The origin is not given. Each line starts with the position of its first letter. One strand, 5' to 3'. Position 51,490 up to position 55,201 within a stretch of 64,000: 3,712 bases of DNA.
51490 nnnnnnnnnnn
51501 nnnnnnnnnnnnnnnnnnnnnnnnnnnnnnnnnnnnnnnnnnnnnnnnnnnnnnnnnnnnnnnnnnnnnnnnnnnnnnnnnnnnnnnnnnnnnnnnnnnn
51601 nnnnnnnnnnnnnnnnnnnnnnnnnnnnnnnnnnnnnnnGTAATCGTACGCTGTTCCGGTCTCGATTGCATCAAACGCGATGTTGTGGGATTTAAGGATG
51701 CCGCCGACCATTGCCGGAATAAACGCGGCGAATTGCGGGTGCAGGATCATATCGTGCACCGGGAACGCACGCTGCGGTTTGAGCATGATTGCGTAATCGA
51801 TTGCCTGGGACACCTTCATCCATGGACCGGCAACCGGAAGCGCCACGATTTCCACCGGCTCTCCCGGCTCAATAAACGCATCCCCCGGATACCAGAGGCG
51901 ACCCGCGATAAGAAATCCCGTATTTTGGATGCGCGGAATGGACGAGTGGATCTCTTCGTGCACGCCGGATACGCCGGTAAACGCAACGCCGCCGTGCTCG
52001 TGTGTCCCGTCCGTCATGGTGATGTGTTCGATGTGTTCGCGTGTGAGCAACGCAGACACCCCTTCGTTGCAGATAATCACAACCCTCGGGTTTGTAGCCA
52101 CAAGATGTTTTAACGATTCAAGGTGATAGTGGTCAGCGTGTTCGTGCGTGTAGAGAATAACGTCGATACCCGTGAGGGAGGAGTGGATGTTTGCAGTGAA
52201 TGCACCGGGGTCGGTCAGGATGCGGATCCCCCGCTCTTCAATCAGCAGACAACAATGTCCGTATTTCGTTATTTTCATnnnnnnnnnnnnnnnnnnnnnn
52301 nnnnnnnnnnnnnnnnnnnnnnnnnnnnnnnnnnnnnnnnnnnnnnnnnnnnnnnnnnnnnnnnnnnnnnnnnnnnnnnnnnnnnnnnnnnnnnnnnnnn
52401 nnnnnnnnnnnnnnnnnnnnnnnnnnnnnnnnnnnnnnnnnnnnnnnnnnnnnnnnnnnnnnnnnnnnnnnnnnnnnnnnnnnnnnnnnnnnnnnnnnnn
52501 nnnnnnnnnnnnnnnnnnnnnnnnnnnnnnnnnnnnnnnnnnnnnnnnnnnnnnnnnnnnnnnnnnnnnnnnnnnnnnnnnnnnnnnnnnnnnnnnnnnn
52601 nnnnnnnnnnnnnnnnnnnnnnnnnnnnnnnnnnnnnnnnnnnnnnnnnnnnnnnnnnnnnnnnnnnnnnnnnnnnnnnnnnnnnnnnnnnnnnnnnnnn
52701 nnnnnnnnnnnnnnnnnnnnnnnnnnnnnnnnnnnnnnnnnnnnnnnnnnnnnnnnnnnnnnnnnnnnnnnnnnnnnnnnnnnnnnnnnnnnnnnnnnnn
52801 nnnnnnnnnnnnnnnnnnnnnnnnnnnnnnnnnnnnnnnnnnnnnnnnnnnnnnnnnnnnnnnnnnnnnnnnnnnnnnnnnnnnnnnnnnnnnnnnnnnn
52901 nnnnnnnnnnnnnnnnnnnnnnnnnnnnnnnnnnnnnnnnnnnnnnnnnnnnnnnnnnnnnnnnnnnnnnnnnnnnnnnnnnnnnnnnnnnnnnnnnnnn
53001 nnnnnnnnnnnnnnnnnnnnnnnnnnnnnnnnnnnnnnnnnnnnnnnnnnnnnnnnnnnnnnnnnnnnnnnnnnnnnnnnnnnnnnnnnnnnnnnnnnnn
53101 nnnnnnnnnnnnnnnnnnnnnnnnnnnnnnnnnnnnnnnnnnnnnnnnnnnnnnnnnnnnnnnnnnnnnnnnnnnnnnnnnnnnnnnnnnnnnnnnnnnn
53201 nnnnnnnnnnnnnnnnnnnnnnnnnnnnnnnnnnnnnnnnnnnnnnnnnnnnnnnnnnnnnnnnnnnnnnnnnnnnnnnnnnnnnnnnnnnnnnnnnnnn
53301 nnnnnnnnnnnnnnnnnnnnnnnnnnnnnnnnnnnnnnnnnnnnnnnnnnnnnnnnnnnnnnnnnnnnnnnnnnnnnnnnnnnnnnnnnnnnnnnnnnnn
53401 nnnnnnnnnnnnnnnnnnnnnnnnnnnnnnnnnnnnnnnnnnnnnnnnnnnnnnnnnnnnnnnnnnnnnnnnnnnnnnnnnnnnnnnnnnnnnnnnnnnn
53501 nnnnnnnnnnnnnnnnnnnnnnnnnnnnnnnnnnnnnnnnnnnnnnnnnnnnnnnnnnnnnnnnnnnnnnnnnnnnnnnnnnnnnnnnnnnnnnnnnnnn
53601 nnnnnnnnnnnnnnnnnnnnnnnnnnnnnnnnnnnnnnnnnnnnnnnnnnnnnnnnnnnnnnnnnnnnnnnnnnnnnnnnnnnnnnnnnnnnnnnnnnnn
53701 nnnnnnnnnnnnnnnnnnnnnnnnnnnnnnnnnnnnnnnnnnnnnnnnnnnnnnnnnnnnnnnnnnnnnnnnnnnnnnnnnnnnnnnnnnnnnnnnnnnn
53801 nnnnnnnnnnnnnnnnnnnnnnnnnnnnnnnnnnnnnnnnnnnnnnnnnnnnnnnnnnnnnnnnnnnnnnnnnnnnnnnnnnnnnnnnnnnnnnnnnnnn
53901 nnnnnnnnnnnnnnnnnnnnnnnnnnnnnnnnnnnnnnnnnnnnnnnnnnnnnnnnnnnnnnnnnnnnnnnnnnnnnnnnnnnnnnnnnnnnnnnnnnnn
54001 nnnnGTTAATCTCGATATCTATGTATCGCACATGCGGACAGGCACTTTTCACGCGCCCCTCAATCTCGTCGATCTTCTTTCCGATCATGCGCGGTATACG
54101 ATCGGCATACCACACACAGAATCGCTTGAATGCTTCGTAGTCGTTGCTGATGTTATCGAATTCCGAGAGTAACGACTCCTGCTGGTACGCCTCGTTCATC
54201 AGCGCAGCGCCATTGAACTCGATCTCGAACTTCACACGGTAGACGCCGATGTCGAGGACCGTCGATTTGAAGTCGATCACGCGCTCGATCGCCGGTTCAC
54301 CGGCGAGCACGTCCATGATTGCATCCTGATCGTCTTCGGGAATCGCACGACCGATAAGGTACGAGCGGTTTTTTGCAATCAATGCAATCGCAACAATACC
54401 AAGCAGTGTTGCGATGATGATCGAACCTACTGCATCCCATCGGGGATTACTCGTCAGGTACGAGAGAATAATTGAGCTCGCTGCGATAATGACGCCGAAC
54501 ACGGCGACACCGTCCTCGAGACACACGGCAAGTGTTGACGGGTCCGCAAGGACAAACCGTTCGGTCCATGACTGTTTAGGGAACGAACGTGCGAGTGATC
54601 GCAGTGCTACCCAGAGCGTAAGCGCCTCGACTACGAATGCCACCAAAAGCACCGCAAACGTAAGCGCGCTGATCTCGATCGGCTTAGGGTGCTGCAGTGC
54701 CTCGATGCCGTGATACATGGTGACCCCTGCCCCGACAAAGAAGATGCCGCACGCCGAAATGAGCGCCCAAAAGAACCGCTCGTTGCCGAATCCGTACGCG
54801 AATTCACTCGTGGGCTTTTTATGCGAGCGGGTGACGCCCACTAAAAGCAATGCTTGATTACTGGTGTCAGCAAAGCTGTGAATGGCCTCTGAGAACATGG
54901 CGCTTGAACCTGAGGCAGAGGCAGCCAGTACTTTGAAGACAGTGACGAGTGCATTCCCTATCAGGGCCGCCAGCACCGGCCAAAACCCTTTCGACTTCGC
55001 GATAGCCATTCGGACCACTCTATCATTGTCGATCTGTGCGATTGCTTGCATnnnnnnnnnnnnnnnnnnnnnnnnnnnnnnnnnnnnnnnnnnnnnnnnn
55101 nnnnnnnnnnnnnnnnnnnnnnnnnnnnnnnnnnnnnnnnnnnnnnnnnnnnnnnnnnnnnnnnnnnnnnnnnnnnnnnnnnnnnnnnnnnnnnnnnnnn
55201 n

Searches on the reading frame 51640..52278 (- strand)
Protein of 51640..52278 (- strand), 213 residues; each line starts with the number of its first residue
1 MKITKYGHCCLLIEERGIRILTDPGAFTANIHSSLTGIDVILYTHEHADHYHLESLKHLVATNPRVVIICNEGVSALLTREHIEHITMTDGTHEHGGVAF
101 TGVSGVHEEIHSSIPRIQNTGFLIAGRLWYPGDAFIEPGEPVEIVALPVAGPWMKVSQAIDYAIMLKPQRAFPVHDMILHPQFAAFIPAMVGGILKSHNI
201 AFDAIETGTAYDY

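Call 32: search_protein_families(library=pfam, proteins=[window:51640-52278:-], max_evalue=0.001)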
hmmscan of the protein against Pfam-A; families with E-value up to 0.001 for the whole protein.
window:51640-52278:- (213 aa): 3 families
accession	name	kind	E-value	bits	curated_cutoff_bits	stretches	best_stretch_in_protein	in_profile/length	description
PF13483.12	Lactamase_B_3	-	2e-25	90.1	24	1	2-175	1-160/160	Beta-lactamase superfamily domain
PF12706.13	Lactamase_B_2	-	1.6e-11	44.7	27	1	19-175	2-199/200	Beta-lactamase superfamily domain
PF00753.33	Lactamase_B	-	0.00074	19.9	22.7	0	10-175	8-196/196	Metallo-beta-lactamase superfamily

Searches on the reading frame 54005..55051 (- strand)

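Call 32: search_protein_families(library=pfam, proteins=[window:54005-55051:-], max_evalue=0.001)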
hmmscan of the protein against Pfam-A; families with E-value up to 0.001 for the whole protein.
window:54005-55051:- (349 aa): 1 family
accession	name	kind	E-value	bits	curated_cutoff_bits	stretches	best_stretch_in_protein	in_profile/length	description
PF01545.26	Cation_efflux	-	7.6e-32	111.1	26.6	1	27-232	2-197/198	Cation efflux family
